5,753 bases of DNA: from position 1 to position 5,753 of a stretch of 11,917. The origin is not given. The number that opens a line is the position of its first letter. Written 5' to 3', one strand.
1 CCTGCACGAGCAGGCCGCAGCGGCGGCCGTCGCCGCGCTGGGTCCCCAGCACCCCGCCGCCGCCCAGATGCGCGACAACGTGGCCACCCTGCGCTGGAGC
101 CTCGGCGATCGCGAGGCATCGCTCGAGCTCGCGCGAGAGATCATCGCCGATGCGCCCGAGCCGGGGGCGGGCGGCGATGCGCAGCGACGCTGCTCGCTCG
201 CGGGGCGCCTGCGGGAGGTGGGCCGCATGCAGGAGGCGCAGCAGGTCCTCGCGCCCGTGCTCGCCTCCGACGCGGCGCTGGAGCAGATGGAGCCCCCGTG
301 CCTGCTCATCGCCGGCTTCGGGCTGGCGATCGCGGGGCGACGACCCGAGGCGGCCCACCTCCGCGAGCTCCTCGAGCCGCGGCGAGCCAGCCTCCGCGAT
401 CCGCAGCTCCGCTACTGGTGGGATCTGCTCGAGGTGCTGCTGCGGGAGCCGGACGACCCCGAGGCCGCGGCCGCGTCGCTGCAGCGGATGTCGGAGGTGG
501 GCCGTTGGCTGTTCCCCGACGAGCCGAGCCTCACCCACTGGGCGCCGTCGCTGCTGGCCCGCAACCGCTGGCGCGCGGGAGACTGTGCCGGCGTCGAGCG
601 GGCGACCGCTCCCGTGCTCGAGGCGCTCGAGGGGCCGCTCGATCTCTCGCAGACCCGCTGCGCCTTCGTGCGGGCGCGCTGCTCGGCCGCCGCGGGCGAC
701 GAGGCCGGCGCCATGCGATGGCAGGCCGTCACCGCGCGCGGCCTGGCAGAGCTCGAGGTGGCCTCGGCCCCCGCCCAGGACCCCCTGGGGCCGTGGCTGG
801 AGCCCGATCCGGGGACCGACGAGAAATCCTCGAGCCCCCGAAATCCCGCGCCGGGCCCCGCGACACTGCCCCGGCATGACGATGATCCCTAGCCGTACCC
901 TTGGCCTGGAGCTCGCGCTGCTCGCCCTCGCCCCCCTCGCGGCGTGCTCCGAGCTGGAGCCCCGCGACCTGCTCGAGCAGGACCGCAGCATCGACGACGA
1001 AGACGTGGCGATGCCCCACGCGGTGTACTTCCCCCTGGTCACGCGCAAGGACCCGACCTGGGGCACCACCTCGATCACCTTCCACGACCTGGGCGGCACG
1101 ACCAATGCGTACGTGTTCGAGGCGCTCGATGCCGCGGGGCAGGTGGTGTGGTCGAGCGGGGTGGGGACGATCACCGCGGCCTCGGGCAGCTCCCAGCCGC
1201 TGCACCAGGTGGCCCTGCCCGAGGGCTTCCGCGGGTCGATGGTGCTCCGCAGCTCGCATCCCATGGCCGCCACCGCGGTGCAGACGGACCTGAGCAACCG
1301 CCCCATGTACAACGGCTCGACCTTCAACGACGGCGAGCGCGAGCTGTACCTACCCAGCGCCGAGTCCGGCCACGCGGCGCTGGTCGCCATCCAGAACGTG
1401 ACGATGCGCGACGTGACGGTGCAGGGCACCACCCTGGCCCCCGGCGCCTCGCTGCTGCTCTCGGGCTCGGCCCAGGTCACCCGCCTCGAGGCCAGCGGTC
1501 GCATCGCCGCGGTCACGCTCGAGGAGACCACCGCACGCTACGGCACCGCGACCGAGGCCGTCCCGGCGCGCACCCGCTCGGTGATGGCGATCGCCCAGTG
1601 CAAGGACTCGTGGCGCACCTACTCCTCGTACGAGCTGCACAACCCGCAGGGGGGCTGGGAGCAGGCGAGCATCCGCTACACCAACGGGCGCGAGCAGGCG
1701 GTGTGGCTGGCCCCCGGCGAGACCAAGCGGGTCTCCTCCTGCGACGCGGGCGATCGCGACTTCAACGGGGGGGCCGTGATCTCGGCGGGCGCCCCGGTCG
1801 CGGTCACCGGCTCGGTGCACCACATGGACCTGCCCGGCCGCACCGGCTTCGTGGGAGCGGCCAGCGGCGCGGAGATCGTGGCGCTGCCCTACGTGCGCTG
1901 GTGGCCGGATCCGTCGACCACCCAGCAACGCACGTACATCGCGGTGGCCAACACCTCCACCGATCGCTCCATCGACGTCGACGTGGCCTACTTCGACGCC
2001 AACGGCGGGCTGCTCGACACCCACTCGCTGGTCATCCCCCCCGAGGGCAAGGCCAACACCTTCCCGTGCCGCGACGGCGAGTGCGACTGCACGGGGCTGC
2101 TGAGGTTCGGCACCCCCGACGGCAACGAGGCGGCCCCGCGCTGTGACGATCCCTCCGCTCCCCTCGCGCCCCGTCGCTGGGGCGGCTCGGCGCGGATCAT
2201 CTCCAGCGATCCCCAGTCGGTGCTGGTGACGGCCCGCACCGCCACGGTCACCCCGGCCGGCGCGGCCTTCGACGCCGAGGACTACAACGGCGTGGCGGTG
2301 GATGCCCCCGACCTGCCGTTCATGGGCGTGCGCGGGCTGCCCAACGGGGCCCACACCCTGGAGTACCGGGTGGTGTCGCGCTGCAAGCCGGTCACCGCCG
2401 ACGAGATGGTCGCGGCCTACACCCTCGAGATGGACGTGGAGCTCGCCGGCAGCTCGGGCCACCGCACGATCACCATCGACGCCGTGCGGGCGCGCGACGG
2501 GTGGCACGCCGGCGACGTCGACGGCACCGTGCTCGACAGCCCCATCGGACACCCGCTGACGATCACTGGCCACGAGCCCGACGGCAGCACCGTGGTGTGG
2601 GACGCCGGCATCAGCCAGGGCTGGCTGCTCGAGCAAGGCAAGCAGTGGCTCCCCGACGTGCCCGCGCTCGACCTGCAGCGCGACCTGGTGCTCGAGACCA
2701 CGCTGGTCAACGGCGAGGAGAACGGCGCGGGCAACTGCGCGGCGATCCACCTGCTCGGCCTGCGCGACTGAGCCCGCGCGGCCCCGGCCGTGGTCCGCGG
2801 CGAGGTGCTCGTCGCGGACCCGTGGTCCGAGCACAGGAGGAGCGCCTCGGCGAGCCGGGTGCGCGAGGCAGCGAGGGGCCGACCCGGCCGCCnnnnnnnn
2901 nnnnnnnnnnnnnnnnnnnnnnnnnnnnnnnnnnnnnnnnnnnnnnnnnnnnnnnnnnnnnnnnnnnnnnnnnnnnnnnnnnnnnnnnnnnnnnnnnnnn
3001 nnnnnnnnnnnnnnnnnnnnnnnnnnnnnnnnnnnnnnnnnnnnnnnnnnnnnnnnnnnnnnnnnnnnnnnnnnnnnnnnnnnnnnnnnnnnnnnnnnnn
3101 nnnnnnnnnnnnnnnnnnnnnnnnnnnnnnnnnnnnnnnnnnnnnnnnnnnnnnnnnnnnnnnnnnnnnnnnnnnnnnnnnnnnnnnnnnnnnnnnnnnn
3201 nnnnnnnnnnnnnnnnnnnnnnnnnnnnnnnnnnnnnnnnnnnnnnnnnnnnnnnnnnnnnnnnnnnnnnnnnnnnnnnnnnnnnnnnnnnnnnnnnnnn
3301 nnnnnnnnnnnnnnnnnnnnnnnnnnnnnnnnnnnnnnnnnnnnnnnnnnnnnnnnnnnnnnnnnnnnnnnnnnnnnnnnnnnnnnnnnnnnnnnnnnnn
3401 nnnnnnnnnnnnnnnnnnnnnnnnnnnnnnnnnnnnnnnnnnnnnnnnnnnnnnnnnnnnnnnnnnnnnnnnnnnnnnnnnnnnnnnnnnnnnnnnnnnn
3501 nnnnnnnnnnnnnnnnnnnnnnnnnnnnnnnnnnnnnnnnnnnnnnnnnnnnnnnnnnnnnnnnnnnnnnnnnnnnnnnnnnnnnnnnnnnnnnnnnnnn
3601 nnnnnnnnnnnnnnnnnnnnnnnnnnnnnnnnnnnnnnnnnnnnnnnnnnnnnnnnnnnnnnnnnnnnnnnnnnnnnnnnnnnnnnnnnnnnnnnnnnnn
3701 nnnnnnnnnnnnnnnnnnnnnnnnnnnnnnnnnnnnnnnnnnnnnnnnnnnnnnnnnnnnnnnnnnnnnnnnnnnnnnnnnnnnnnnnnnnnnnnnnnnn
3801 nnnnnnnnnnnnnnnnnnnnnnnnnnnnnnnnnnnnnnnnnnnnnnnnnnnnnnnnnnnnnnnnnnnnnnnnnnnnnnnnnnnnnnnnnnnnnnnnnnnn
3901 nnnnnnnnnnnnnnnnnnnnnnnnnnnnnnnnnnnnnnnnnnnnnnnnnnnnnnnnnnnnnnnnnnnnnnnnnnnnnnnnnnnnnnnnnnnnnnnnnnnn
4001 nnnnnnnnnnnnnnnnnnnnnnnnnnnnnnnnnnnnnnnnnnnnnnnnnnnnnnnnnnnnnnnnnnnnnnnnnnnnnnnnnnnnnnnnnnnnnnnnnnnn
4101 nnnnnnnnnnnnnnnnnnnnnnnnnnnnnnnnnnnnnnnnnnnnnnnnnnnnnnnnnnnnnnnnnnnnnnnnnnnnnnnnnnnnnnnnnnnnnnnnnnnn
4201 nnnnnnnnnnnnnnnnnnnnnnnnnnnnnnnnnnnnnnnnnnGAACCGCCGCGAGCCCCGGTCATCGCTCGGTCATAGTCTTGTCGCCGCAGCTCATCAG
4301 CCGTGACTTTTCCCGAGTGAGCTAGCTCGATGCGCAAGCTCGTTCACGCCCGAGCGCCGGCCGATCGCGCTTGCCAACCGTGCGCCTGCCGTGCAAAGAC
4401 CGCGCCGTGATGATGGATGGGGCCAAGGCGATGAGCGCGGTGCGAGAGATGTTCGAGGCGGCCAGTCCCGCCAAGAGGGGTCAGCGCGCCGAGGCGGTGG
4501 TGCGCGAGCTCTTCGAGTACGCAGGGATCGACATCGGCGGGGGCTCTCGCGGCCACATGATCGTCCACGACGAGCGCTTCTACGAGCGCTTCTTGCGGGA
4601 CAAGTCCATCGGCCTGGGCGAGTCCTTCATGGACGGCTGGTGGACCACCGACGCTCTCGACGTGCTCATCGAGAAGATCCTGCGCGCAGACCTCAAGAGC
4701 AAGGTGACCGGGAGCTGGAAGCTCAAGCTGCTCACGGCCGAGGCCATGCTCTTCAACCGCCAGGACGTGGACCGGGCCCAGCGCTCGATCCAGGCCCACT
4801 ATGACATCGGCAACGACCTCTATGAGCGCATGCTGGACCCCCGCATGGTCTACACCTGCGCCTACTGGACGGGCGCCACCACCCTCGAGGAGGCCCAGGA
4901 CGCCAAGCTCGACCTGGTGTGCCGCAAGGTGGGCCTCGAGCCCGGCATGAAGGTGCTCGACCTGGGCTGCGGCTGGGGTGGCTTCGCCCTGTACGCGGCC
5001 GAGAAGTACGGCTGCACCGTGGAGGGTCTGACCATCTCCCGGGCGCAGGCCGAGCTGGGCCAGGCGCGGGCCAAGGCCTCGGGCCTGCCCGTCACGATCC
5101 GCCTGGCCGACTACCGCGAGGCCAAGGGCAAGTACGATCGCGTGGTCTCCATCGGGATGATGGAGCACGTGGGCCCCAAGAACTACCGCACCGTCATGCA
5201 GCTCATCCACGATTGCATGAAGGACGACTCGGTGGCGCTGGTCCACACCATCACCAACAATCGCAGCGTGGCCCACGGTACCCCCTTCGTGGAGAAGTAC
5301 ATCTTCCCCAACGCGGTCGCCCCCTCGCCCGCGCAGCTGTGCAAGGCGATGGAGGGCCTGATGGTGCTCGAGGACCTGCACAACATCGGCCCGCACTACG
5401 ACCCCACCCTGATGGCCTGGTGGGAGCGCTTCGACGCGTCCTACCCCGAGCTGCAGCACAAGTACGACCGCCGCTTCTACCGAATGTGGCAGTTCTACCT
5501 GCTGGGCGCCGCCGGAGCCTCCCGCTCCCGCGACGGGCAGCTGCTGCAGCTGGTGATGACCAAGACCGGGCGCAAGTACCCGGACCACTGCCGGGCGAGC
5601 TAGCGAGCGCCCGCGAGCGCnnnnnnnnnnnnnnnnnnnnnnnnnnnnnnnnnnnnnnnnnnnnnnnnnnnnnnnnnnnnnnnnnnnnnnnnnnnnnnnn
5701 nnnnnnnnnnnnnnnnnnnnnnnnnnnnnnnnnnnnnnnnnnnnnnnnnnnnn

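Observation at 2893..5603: Divergent pair: cytochrome-b5-fused front-end desaturase and a CFA-synthase-family methyltransferase sharing a 167-bp control region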

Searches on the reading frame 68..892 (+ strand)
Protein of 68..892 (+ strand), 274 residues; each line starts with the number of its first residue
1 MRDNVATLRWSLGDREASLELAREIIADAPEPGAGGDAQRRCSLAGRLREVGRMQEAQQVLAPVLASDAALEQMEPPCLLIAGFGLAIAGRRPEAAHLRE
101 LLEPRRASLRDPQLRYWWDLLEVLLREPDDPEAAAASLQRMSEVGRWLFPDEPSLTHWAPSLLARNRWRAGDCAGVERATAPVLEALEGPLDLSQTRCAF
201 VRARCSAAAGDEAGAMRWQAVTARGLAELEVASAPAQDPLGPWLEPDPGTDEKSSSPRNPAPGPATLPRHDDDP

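Call 4: search_protein_families(library=pfam, proteins=[window:68-892:+], max_evalue=0.01)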
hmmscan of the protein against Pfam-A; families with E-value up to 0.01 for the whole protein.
window:68-892:+ (274 aa): 0 families

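Call 5: search_protein_families(library=ncbifam, proteins=[window:68-892:+], max_evalue=0.01)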
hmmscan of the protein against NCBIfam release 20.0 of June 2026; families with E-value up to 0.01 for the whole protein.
window:68-892:+ (274 aa): 1 family
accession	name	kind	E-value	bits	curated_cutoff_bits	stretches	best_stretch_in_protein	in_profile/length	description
NF040586.1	FxSxx_TPR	equivalog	6.6e-08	31.5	300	1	1-226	430-670/830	FxSxx-COOH system tetratricopeptide repeat protein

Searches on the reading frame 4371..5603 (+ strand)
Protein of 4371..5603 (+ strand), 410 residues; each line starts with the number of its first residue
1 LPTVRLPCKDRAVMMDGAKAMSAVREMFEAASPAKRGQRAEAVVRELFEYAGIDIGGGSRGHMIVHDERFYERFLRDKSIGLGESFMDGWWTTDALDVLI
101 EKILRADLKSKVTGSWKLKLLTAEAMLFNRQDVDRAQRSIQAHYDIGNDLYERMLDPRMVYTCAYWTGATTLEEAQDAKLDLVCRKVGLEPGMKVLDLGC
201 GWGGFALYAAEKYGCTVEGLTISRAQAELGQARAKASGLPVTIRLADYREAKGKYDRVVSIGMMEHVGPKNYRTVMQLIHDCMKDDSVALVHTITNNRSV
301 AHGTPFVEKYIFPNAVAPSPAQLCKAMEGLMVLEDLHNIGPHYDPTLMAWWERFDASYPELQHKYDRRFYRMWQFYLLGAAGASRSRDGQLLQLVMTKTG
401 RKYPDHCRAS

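Call 4: search_protein_families(library=pfam, proteins=[window:4371-5603:+], max_evalue=0.01)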
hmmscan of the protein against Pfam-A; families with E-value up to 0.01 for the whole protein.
window:4371-5603:+ (410 aa): 8 families
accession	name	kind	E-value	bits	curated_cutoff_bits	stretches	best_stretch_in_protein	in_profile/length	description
PF02353.26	CMAS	-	9.3e-79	265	27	1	134-393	4-272/273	Mycolic acid cyclopropane synthetase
PF13649.12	Methyltransf_25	-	1.7e-14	54.7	27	1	195-285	1-95/97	Methyltransferase domain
PF13489.12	Methyltransf_23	-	2.5e-13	50.5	27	1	189-302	20-127/164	Methyltransferase domain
PF08241.18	Methyltransf_11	-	8.6e-10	39.6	21.2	1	196-288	1-92/95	Methyltransferase domain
PF08242.18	Methyltransf_12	-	3.9e-08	34.4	30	1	196-287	1-96/98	Methyltransferase domain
PF13847.12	Methyltransf_31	-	2.3e-07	31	27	1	190-298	2-116/145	Methyltransferase domain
PF01728.25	FtsJ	-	1.2e-05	25.8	24.1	1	179-227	8-58/181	FtsJ-like methyltransferase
PF05175.20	MTS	-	0.00017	21.7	23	1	192-260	32-104/170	Methyltransferase small domain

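Call 5: search_protein_families(library=ncbifam, proteins=[window:4371-5603:+], max_evalue=0.01)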
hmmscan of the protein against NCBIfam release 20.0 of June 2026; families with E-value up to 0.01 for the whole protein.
window:4371-5603:+ (410 aa): 18 families
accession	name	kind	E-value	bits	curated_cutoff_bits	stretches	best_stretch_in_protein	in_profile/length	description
NF008686.0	PRK11705.1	equivalog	1.2e-150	501.9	400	1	36-402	12-376/383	cyclopropane fatty acyl phospholipid synthase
NF053839.1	CPFASynBruc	equivalog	3.2e-78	263.5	600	1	57-404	34-390/410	cyclopropane fatty acid synthase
NF040703.1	cyclopro_CfaB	exception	8e-65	219.1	650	1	51-394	24-372/393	C17 cyclopropane fatty acid synthase CfaB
NF040660.1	mycolic_MTase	equivalog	6e-45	154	390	1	139-396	7-281/283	cyclopropane mycolic acid synthase family methyltransferase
NF041943.1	GPPMT_Stmyces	equivalog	7.2e-10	39.2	400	1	143-243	31-129/272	geranyl diphosphate 2-C-methyltransferase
TIGR01983.1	UbiG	equivalog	7.3e-09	35.3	102.95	1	184-298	49-158/228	bifunctional 2-polyprenyl-6-hydroxyphenol methylase/3-demethylubiquinol 3-O-methyltransferase UbiG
NF043040.1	corrin_prot_MT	hypoth_equivalog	2.1e-08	33.9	180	1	174-291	26-147/216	corrinoid protein-associated methyltransferase CpaM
TIGR02021.1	BchM-ChlM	equivalog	1.9e-07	30.7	158.9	1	191-281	54-145/218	magnesium protoporphyrin IX methyltransferase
NF041675.1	sarc_dimgly_tmase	equivalog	8.9e-07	29.1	550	1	184-247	59-122/278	sarcosine/dimethylglycine N-methyltransferase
NF041255.1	mycofact_MftM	equivalog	3.3e-06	26.6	200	1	189-276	137-226/289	mycofactocin oligosaccharide methyltransferase MftM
NF045667.1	MTase_DVU1556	equivalog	1.2e-05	24.9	155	1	186-239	17-68/213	DVU_1556 family methyltransferase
NF002910.0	PRK03522.2-3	equivalog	0.0003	19.9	558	1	194-248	237-293/383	23S rRNA (uracil(747)-C(5))-methyltransferase RlmC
NF008992.0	PRK12335.1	equivalog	0.00034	19.9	303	1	192-306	123-238/289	SAM-dependent methyltransferase TehB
NF011529.0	PRK14968.1-3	equivalog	0.00075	19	162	1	186-258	29-102/198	putative methyltransferase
NF001790.0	PRK00517.3-3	equivalog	0.0045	16.4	269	1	189-239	120-170/262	50S ribosomal protein L11 methyltransferase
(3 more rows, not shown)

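Call 8: search_solved_structures(query=window:4371-5603:+, show_alignments=1)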
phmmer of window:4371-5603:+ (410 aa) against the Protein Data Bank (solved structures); distinct sequences matched with E-value up to 0.001: 50.
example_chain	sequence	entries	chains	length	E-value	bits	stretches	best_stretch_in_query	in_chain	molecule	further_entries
6bqc_A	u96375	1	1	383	2.7e-108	366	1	43-398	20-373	Cyclopropane-fatty-acyl-phospholipid synthase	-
5z9o_A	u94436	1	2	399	9.2e-55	189.7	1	72-399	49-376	Cyclopropane-fatty-acyl-phospholipid synthase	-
7qos_A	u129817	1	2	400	3e-48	168.2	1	71-398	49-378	Cyclopropane-fatty-acyl-phospholipid synthase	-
1kp9_A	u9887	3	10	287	3e-40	141.9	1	139-382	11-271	CYCLOPROPANE-FATTY-ACYL-PHOSPHOLIPID SYNTHASE 1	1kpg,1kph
7l9u_A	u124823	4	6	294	5e-36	128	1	140-394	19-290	S-adenosylmethionine-dependent methyltransferase UmaA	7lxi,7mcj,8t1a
1tpy_A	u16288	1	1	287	1e-35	127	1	138-383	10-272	methoxy mycolic acid synthase 2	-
8raq_A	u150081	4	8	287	3.5e-35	125.2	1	140-397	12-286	Mycolic acid methyltransferase MmaA1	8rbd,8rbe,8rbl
1l1e_A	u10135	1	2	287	2.1e-34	122.6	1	139-385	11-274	mycolic acid synthase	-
1kpi_A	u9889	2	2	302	1.1e-30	110.4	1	138-395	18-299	CYCLOPROPANE-FATTY-ACYL-PHOSPHOLIPID SYNTHASE 2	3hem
2fk7_A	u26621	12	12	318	3.2e-28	102.3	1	138-380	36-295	methoxy mycolic acid synthase 4 | Hydroxymycolate synthase MmaA4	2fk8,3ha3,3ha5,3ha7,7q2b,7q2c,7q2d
6gkv_A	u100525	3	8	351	1.9e-22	83.3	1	144-362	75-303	Coclaurine N-methyltransferase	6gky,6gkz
9dg8_A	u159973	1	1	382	1.4e-18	70.5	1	163-356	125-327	Tetrahydroprotoberberine N-methyltransferase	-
9dg7_A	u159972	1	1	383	1.4e-18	70.5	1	163-356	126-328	Tetrahydroprotoberberine N-methyltransferase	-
9we4_B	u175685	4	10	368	2.3e-18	69.8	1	142-298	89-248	N-methyltransferase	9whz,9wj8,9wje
6p3m_A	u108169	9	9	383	2.7e-18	69.6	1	163-356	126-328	tetrahydroprotoberberine N-methyltransferase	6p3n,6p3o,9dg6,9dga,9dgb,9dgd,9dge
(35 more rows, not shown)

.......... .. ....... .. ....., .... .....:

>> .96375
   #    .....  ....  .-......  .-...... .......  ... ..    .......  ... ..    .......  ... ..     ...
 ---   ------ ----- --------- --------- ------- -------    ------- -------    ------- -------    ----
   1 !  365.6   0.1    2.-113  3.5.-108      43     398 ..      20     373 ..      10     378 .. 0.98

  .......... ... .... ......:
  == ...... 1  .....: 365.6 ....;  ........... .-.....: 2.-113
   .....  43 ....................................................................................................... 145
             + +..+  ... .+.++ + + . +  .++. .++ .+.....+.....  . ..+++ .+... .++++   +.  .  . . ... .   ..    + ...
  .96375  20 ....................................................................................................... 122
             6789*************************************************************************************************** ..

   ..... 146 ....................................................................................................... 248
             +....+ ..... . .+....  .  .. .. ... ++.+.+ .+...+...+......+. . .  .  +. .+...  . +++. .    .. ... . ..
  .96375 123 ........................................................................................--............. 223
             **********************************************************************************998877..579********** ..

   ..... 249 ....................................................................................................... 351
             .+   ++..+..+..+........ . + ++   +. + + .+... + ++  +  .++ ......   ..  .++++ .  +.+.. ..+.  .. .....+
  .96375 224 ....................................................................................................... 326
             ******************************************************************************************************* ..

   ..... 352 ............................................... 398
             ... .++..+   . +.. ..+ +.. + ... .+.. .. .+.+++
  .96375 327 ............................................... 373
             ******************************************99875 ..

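Call 48: find_homologous_proteins(query=window:4410-5603:+, max_evalue=1e-20)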
Query window:4410-5603:+ (397 aa): 8000 proteins with E <= 1e-20 among 8000 candidates; the best 120 are listed.
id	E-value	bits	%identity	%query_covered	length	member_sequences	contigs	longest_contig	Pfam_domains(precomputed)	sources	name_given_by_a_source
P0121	5.4e-272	920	100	100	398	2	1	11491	PF13847.13,PF13489.13,PF02353.27,PF05175.21,PF13649.13,PF01728.26,PF08241.19,PF08242.19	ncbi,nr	ncbi:MAG: cyclopropane fatty acyl phospholipid synthase [Myxococcales bacterium]|nr:cyclopropane fat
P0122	3.2e-264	894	100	97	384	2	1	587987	PF13847.13,PF13489.13,PF02353.27,PF05175.21,PF13649.13,PF01728.26,PF08241.19,PF08242.19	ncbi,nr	ncbi:MAG: cyclopropane fatty acyl phospholipid synthase [Myxococcales bacterium]|nr:cyclopropane fat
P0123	1.0e-230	784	83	100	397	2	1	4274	PF13847.13,PF13489.13,PF02353.27,PF13649.13,PF01728.26,PF08241.19,PF08242.19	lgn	-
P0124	2.8e-228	776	84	100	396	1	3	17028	PF13847.13,PF13489.13,PF02353.27,PF13649.13,PF01728.26,PF08241.19,PF08242.19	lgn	-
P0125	1.1e-202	692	73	99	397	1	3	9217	PF13847.13,PF13489.13,PF02353.27,PF05175.21,PF13649.13,PF01728.26,PF08241.19,PF08242.19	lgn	-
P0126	3.2e-198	677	74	99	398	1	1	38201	PF13847.13,PF13489.13,PF02353.27,PF05175.21,PF13649.13,PF01728.26,PF08241.19,PF08242.19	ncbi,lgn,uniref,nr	ncbi:cyclopropane fatty acyl phospholipid synthase [Paraliomyxa miuraensis]|uniref:cyclopropane fatt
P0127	4.0e-198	677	74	99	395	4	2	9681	PF13847.13,PF13489.13,PF02353.27,PF05175.21,PF13649.13,PF01728.26,PF08241.19,PF08242.19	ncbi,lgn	-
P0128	1.2e-196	672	73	99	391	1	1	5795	PF13847.13,PF13489.13,PF02353.27,PF05175.21,PF13649.13,PF01728.26,PF08241.19,PF08242.19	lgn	-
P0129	1.4e-196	672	74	99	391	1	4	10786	PF13847.13,PF13489.13,PF02353.27,PF05175.21,PF13649.13,PF01728.26,PF08241.19,PF08242.19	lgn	-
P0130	4.3e-196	670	73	99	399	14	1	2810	PF13847.13,PF13489.13,PF02353.27,PF13649.13,PF01728.26,PF08241.19,PF08242.19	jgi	-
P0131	3.5e-195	667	73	99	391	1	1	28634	PF13847.13,PF13489.13,PF02353.27,PF05175.21,PF13649.13,PF01728.26,PF08241.19,PF08242.19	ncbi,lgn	-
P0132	2.0e-194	664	73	99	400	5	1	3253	PF13847.13,PF13489.13,PF02353.27,PF05175.21,PF13649.13,PF01728.26,PF08241.19,PF08242.19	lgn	-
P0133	6.0e-194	663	73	99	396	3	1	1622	PF13847.13,PF13489.13,PF02353.27,PF13649.13,PF01728.26,PF08241.19,PF08242.19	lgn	-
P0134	1.1e-193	662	74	94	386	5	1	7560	PF13847.13,PF13489.13,PF02353.27,PF05175.21,PF13649.13,PF01728.26,PF08241.19,PF08242.19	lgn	-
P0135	1.2e-193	662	72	99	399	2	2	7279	PF13847.13,PF13489.13,PF02353.27,PF05175.21,PF13649.13,PF01728.26,PF08241.19,PF08242.19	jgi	jgi:cyclopropane-fatty-acyl-phospholipid synthase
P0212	1.7e-172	592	68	95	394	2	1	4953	PF13847.13,PF13489.13,PF02353.27,PF13649.13,PF01728.26,PF08241.19,PF08242.19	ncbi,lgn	-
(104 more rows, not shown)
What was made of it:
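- Cfa is much more widespread than the desaturase (call 48).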
